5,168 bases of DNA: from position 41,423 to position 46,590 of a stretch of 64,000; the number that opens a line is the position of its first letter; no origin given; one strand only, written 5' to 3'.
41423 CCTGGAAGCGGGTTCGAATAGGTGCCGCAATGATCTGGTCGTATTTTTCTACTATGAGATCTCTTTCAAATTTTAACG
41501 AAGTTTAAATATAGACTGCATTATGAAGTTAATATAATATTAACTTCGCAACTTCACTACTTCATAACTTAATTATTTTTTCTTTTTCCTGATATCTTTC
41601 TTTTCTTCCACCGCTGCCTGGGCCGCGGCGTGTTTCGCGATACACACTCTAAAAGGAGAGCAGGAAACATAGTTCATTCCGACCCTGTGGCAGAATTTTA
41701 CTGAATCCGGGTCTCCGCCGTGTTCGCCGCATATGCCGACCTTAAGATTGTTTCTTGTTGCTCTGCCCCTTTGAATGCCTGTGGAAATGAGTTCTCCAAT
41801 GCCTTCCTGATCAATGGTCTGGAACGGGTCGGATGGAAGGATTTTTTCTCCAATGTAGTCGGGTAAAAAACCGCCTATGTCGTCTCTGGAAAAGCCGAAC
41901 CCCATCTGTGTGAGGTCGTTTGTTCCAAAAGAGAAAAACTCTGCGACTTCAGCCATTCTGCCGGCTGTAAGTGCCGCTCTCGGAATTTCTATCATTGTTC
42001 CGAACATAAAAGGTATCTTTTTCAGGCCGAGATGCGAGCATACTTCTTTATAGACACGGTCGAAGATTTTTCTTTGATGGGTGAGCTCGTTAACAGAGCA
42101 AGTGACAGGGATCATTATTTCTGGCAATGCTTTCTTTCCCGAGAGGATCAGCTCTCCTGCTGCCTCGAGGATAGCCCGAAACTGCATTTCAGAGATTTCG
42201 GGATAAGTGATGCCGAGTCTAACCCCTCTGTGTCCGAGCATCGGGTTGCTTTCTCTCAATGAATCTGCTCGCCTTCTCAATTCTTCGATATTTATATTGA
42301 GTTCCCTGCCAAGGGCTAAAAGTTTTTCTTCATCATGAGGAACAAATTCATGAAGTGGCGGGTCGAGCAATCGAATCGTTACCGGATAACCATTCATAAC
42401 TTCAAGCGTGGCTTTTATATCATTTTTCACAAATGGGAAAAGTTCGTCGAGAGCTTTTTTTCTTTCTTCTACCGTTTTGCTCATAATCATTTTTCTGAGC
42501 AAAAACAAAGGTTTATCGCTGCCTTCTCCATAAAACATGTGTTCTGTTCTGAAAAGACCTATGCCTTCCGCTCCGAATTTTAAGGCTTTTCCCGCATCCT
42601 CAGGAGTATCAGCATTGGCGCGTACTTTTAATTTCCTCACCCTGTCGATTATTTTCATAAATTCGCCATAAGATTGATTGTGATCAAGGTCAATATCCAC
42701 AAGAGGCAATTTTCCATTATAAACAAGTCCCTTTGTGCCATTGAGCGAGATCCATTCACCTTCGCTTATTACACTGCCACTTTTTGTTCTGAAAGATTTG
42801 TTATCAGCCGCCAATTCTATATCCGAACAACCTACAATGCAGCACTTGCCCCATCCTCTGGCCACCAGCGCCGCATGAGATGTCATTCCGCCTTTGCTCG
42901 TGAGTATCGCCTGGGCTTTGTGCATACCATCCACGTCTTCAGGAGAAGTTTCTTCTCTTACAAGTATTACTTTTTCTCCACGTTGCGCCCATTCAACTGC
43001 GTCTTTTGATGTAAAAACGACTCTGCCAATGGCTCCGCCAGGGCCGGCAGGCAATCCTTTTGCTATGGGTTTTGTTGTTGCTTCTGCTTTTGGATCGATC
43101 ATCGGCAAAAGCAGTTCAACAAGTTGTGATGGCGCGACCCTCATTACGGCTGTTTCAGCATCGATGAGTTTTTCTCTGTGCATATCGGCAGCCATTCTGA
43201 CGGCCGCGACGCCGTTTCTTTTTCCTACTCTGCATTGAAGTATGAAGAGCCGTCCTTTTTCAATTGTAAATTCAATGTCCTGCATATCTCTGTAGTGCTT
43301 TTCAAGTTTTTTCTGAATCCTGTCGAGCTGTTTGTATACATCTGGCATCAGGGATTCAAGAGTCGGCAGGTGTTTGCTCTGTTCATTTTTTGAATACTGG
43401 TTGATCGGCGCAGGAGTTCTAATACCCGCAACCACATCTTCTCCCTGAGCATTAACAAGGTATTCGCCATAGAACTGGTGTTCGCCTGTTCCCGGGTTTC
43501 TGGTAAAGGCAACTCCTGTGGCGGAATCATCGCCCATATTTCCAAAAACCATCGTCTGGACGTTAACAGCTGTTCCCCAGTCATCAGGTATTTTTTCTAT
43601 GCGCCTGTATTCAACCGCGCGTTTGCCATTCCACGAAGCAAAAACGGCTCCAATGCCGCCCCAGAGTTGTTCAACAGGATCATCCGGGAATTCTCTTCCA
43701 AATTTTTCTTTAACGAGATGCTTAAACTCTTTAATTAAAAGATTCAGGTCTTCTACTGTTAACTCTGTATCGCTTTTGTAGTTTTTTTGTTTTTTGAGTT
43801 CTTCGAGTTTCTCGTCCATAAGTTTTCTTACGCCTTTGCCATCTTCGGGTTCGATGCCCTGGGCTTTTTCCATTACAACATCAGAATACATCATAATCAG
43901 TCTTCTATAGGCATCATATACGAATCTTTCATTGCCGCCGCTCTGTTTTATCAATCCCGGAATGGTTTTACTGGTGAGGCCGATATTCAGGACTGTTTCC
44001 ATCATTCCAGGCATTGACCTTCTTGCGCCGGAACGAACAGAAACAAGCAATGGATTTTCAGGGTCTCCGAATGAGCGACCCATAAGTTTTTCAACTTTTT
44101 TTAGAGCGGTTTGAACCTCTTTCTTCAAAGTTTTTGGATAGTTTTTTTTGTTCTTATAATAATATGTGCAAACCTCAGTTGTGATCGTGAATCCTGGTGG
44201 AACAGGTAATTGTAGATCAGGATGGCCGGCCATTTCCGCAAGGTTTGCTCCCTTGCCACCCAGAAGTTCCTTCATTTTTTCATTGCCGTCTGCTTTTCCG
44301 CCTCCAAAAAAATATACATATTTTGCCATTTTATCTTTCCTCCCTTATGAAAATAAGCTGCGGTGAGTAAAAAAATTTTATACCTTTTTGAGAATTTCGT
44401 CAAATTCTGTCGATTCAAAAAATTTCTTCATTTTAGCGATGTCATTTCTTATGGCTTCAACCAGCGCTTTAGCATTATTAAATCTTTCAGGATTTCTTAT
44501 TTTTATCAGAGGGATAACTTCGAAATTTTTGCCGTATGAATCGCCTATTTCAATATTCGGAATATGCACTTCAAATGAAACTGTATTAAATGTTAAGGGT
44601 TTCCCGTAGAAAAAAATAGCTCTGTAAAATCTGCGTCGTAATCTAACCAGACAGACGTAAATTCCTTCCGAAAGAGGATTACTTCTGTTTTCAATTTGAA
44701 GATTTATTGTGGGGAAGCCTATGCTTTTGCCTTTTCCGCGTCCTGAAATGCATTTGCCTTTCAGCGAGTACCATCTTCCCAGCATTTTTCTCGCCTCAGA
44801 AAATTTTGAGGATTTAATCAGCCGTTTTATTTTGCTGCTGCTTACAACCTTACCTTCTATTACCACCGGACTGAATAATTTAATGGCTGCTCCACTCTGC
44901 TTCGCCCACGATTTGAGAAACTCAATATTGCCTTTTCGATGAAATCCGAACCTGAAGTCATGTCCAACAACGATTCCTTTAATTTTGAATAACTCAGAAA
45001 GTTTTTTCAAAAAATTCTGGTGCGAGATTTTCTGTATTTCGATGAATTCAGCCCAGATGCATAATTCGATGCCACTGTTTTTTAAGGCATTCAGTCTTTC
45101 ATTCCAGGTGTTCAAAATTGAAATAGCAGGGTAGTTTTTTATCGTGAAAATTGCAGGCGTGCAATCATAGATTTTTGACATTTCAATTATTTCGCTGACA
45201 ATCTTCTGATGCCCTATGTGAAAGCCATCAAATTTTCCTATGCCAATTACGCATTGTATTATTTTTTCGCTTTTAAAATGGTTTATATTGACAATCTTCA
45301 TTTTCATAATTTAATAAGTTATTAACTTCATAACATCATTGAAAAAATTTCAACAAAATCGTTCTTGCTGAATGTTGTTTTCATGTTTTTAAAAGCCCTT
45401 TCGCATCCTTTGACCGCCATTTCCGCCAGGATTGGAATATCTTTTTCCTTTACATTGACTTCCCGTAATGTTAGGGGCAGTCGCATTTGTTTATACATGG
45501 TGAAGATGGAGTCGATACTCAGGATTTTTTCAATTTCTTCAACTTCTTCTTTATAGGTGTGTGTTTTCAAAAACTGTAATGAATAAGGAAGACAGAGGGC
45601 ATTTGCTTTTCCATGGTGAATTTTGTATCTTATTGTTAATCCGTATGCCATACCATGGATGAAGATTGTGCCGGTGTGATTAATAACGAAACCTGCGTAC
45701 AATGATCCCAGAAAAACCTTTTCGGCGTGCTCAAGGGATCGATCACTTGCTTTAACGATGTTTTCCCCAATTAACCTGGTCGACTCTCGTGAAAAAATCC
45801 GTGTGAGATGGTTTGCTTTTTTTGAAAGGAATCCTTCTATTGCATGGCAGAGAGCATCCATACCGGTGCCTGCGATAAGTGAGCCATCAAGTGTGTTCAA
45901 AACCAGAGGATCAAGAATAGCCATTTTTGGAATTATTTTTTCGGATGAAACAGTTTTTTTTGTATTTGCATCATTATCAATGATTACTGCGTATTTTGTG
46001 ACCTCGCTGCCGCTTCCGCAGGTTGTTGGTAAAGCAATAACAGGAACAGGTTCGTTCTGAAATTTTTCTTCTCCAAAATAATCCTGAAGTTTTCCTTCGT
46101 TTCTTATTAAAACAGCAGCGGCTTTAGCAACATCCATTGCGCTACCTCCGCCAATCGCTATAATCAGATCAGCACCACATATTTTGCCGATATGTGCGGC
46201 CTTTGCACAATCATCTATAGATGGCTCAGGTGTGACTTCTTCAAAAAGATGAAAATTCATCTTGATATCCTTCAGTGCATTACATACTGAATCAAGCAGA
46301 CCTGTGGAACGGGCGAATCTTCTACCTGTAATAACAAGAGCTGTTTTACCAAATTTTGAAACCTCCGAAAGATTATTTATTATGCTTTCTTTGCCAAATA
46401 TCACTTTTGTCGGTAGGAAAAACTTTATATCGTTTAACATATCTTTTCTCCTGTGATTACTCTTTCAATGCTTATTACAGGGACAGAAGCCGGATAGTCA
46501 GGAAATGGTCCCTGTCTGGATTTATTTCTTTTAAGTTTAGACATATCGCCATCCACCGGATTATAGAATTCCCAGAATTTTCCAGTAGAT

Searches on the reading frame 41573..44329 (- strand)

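Call 69: search_protein_families(library=pfam, proteins=[window:41573-44329:-], max_evalue=0.00001)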
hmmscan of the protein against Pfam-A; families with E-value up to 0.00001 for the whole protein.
window:41573-44329:- (918 aa): 3 families
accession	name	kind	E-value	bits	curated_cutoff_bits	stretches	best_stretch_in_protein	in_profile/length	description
PF02896.24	PEP-utilizers_C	-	3.8e-76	256.5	22.8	1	553-906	6-292/293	PEP-utilising enzyme, PEP-binding domain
PF01326.24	PPDK_N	-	3.9e-57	194.4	27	3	67-312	76-223/328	Pyruvate phosphate dikinase, AMP/ATP-binding domain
PF00391.29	PEP-utilizers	-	1.9e-23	82.3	23.1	1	452-534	3-72/72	PEP-utilising enzyme, mobile domain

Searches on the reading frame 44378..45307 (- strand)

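Call 69: search_protein_families(library=pfam, proteins=[window:44378-45307:-], max_evalue=0.00001)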
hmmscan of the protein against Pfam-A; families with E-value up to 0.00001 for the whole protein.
window:44378-45307:- (309 aa): 2 families
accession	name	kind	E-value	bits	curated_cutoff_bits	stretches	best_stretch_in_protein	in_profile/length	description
PF06574.18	FAD_syn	-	7.3e-27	94.6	27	1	17-158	6-157/158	FAD synthetase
PF01687.23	Flavokinase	-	2.4e-26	92.8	19.6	1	176-297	1-124/124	Riboflavin kinase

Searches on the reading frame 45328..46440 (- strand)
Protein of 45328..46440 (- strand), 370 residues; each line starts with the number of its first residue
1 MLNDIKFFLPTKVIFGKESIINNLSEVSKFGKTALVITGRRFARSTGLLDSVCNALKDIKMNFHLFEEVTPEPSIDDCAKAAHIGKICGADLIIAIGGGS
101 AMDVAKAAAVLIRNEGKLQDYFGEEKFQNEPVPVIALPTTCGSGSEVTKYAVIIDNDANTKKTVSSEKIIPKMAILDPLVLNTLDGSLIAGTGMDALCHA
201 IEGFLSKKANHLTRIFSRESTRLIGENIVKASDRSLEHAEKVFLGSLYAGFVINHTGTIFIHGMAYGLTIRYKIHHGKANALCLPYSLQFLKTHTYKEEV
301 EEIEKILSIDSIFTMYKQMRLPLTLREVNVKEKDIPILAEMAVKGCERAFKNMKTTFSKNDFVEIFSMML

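Call 69: search_protein_families(library=pfam, proteins=[window:45328-46440:-], max_evalue=0.00001)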
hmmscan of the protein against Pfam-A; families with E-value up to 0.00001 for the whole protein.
window:45328-46440:- (370 aa): 3 families
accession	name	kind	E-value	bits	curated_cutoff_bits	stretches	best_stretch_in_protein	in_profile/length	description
PF00465.25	Fe-ADH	-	6e-51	172.8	31.3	1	10-178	1-168/168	Iron-containing alcohol dehydrogenase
PF25137.1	ADH_Fe_C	-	2.8e-30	105.9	27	1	190-367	2-191/194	Fe-containing alcohol dehydrogenase family, C-terminal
PF13685.12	Fe-ADH_2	-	1.9e-07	31.6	28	1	31-111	19-96/149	Iron-containing alcohol dehydrogenase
